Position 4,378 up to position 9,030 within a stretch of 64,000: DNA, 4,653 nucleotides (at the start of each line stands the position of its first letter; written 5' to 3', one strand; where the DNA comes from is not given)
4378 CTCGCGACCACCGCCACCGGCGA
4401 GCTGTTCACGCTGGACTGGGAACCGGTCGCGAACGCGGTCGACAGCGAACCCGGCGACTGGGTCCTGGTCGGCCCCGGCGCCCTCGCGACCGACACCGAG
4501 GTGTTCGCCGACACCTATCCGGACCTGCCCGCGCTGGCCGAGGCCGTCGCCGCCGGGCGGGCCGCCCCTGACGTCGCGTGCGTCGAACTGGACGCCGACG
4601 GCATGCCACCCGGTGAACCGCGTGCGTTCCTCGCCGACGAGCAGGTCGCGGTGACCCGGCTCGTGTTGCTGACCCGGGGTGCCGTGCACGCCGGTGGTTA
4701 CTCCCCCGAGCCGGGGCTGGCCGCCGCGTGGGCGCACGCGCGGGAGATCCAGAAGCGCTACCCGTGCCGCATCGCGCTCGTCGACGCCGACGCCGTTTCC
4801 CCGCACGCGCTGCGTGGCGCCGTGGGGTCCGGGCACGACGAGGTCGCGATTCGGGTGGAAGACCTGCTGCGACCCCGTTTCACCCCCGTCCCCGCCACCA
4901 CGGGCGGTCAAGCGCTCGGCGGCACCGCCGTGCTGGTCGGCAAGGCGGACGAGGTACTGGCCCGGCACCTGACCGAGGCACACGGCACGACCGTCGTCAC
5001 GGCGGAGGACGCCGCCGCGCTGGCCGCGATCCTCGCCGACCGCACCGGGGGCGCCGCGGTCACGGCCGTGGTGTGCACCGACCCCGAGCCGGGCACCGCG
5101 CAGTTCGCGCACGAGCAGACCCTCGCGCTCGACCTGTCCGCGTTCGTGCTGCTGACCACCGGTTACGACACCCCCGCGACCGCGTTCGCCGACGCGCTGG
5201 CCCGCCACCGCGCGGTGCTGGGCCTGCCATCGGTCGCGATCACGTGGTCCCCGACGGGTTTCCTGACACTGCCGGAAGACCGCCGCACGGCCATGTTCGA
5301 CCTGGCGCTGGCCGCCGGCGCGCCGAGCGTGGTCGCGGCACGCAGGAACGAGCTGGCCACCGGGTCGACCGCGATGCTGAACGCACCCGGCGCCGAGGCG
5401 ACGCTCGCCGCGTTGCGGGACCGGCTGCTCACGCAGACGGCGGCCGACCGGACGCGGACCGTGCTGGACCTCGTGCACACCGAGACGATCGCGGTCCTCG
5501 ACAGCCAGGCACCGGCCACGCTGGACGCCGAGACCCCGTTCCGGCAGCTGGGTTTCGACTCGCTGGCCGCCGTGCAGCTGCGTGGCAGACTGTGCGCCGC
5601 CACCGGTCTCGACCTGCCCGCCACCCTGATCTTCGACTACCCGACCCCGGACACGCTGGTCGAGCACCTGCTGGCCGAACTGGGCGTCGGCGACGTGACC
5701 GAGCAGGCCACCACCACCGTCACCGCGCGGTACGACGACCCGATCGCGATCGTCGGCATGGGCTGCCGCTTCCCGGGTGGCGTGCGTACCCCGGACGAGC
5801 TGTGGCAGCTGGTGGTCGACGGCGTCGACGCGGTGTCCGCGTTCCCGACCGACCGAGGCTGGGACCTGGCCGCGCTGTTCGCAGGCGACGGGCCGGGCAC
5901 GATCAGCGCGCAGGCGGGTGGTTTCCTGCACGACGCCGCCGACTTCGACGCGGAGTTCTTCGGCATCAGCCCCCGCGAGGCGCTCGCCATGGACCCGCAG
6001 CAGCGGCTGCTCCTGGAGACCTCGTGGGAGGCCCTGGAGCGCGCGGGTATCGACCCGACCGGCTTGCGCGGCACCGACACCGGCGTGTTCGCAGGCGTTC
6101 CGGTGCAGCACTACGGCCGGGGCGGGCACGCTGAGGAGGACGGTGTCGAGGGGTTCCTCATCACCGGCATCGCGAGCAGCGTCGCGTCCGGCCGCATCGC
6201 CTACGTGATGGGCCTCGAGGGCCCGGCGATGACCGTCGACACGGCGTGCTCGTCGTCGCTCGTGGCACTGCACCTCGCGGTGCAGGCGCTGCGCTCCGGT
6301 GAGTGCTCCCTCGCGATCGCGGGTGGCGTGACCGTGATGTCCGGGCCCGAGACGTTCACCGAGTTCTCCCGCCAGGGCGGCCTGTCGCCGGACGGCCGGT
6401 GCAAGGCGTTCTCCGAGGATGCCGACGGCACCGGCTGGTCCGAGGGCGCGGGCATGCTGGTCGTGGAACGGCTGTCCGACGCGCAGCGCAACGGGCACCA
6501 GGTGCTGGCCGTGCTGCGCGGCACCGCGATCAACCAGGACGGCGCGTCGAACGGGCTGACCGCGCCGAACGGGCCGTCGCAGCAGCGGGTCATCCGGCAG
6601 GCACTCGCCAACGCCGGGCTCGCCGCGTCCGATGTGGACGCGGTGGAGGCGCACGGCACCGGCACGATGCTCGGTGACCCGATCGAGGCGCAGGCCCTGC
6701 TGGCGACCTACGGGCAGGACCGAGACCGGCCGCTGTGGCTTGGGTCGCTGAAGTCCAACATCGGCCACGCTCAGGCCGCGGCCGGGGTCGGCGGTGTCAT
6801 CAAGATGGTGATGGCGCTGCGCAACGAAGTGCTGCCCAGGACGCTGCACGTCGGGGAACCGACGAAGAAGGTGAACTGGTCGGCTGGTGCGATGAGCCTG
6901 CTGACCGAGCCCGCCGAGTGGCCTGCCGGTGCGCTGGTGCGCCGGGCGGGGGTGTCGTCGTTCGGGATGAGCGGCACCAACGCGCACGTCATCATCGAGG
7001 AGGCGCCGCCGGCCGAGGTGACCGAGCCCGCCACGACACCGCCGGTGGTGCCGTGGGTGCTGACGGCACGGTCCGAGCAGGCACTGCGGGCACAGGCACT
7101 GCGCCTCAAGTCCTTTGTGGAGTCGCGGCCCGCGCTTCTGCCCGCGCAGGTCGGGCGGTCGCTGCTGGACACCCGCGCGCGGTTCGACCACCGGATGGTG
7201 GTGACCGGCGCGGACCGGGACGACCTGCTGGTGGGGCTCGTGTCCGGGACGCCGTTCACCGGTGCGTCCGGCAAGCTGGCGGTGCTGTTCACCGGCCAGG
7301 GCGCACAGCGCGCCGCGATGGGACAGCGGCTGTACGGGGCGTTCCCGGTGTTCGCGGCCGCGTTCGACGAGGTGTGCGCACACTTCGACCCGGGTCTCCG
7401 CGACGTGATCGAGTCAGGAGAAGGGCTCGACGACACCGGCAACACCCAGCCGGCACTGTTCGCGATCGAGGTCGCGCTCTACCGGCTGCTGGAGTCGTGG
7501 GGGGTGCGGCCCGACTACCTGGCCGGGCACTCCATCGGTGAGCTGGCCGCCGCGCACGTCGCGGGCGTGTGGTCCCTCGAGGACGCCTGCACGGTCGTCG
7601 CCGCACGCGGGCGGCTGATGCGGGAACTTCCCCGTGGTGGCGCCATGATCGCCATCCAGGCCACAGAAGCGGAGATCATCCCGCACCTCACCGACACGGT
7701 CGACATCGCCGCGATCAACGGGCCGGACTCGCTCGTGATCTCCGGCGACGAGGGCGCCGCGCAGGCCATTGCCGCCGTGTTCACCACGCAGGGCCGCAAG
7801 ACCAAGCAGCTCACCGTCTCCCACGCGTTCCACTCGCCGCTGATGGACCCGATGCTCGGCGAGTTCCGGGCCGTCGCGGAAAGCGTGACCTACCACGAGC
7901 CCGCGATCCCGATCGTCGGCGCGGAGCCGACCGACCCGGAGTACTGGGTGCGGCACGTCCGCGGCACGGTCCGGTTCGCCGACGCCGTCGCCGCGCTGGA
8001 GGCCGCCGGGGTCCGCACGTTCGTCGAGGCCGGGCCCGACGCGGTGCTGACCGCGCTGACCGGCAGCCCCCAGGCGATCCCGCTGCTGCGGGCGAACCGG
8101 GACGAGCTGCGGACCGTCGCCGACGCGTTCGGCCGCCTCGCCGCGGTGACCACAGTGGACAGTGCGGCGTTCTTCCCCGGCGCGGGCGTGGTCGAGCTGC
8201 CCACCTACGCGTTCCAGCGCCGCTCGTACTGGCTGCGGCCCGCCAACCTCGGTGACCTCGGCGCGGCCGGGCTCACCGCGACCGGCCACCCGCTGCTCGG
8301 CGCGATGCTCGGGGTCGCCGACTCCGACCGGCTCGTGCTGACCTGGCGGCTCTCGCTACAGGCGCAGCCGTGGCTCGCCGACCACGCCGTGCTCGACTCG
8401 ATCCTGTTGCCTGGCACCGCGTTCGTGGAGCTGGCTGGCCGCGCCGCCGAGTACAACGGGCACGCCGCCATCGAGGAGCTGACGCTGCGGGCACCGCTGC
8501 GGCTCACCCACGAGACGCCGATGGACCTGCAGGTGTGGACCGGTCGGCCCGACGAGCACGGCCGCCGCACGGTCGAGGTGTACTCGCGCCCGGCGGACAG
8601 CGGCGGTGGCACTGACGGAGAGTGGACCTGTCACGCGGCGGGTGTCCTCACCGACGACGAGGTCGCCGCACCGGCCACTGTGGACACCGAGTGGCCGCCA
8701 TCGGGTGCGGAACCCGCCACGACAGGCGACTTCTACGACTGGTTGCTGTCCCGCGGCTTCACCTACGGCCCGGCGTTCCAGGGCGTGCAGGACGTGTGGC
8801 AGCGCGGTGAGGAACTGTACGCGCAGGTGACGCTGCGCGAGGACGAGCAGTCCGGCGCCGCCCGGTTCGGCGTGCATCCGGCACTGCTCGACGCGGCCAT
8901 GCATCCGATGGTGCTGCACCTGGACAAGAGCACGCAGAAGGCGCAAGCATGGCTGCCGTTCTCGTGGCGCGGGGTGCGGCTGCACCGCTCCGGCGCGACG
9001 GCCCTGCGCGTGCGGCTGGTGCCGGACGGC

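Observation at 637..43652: All five isonitrile-lipopeptide core functions present, but rearranged into a PKS / NRPS / YcaO / metal-transport supercluster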

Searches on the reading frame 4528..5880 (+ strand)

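Call 49: search_protein_families(library=pfam, proteins=[window:4528-5880:+], max_evalue=0.01)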
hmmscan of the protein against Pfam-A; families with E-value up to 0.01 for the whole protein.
window:4528-5880:+ (451 aa): 3 families
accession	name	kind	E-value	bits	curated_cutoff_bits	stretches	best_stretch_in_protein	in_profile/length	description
PF00550.31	PP-binding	-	5e-13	49.5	20.8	1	328-381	14-67/67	Phosphopantetheine attachment site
PF00109.32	ketoacyl-synt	-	8e-12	45.7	20.8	1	404-450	2-46/252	Beta-ketoacyl synthase, N-terminal domain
PF08659.16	KR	-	0.00034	21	22.6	0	216-242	151-177/180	KR domain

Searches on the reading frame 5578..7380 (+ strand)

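Call 49: search_protein_families(library=pfam, proteins=[window:5578-7380:+], max_evalue=0.01)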
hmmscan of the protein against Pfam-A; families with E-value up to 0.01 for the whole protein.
window:5578-7380:+ (601 aa): 7 families
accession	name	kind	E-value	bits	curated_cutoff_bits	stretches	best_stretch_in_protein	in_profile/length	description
PF00109.32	ketoacyl-synt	-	1.2e-97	326.8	20.8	1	54-302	2-252/252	Beta-ketoacyl synthase, N-terminal domain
PF02801.28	Ketoacyl-synt_C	-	9.1e-44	148.7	20.8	1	310-425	1-118/119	Beta-ketoacyl synthase, C-terminal domain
PF16197.11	KAsynt_C_assoc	-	6.5e-14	52.7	33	1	428-520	1-90/111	Ketoacyl-synthetase C-terminal extension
PF00108.29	Thiolase_N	-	6.1e-09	36.1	26.4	1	211-261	70-122/260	Thiolase, N-terminal domain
PF22621.2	CurL-like_PKS_C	-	1.3e-06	28.7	27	1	494-551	4-61/64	CurL-like, PKS C-terminal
PF00698.26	Acyl_transf_1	-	0.00035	20.6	32.7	1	570-598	3-31/319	Acyl transferase domain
PF22336.2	RhiE-like_linker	-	0.0039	17.6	27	1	494-553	1-59/67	RhiE-like, KS-MAT linker domain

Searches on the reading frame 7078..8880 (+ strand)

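Call 49: search_protein_families(library=pfam, proteins=[window:7078-8880:+], max_evalue=0.01)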
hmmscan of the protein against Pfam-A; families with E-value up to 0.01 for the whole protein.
window:7078-8880:+ (601 aa): 4 families
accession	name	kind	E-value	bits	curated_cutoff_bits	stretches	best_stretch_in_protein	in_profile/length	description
PF00698.26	Acyl_transf_1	-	1.8e-54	185.8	32.7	1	70-327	3-274/319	Acyl transferase domain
PF21089.3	PKS_DH_N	-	1.2e-26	93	27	1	404-504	1-103/103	Polyketide synthase dehydratase domain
PF14765.12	PS-DH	-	1.4e-12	47.9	23.7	1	537-601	7-71/166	Polyketide synthase dehydratase N-terminal domain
PF22621.2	CurL-like_PKS_C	-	0.0036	17.7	27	1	1-51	11-61/64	CurL-like, PKS C-terminal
